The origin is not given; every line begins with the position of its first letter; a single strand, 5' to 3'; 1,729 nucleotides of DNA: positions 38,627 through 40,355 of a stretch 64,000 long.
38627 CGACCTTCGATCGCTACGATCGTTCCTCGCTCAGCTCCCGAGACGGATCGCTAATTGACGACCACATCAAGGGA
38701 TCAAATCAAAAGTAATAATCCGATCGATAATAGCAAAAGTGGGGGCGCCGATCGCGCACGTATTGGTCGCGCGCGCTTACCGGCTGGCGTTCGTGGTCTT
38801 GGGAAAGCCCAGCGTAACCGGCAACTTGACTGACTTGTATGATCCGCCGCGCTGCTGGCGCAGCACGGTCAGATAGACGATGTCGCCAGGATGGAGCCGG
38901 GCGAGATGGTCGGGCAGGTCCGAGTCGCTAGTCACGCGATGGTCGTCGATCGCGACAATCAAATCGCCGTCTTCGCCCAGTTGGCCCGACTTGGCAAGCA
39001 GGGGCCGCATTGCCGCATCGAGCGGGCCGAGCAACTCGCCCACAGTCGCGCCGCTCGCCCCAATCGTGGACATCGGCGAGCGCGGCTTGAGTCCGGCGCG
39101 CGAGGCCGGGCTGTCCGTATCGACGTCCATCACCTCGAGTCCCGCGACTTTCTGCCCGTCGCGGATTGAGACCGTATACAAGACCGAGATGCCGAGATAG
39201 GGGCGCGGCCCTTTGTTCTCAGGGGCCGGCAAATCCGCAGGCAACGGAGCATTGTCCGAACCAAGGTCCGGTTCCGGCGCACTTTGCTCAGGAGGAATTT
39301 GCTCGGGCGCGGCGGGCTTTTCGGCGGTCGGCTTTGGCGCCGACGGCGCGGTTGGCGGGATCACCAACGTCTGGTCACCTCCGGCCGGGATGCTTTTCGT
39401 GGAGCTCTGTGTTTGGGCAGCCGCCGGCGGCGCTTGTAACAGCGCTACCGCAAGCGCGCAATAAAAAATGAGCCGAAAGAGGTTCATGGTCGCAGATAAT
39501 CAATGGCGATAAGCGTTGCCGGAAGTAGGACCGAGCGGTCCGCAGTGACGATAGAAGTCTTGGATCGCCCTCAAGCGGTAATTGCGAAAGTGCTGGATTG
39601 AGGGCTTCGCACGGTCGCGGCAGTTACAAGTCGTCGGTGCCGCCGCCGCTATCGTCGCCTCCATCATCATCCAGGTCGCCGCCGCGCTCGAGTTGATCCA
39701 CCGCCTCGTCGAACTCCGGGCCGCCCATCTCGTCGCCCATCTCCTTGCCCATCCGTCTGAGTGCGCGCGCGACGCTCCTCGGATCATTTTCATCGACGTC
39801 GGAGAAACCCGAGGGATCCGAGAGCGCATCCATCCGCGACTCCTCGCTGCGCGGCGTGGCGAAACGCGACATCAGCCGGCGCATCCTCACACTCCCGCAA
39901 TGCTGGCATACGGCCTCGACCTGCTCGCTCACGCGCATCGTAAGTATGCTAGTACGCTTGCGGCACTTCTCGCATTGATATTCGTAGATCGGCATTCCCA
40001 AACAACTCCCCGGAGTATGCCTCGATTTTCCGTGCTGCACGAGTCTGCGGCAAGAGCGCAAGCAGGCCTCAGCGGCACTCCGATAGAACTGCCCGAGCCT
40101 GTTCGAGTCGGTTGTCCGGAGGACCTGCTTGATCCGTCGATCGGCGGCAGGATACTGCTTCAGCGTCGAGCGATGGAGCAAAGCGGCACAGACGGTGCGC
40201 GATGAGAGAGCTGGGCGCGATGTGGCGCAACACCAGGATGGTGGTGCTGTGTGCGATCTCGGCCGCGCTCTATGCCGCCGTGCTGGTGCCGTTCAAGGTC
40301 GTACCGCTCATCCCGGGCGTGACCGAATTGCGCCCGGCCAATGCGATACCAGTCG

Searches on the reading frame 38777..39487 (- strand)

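Call 7: search_protein_families(library=pfam, proteins=[window:38777-39487:-])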
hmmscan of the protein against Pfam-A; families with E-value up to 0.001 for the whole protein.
window:38777-39487:- (236 aa): 2 families
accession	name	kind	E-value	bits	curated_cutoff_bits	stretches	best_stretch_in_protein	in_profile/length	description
PF13180.12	PDZ_2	-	3e-11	43.9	27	1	96-213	1-72/80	PDZ domain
PF17820.7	PDZ_6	-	4.9e-07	29.8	27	0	174-210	19-54/54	PDZ domain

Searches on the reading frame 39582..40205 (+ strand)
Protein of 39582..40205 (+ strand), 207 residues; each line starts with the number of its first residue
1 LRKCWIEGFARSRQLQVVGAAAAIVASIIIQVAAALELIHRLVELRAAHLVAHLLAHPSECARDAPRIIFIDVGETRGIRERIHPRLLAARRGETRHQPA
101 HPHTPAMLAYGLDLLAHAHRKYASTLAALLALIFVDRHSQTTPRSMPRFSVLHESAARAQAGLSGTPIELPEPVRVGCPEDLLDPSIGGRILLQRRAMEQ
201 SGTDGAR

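Call 7: search_protein_families(library=pfam, proteins=[window:39582-40205:+])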
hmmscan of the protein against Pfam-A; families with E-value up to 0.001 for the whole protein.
window:39582-40205:+ (207 aa): 0 families

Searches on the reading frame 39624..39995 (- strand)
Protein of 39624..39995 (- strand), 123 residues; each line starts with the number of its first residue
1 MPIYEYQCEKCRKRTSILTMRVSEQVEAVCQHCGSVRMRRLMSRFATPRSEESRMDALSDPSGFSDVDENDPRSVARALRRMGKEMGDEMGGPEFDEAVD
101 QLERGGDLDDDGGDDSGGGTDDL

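Call 83: search_protein_families(library=pfam, proteins=[window:39624-39995:-], max_evalue=0.01)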
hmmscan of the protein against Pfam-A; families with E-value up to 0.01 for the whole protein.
window:39624-39995:- (123 aa): 1 family
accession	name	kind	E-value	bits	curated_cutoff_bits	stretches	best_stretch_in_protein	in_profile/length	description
PF09723.15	Zn_ribbon_8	-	3.1e-11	43.6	34.4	1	1-42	1-41/41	Zinc ribbon domain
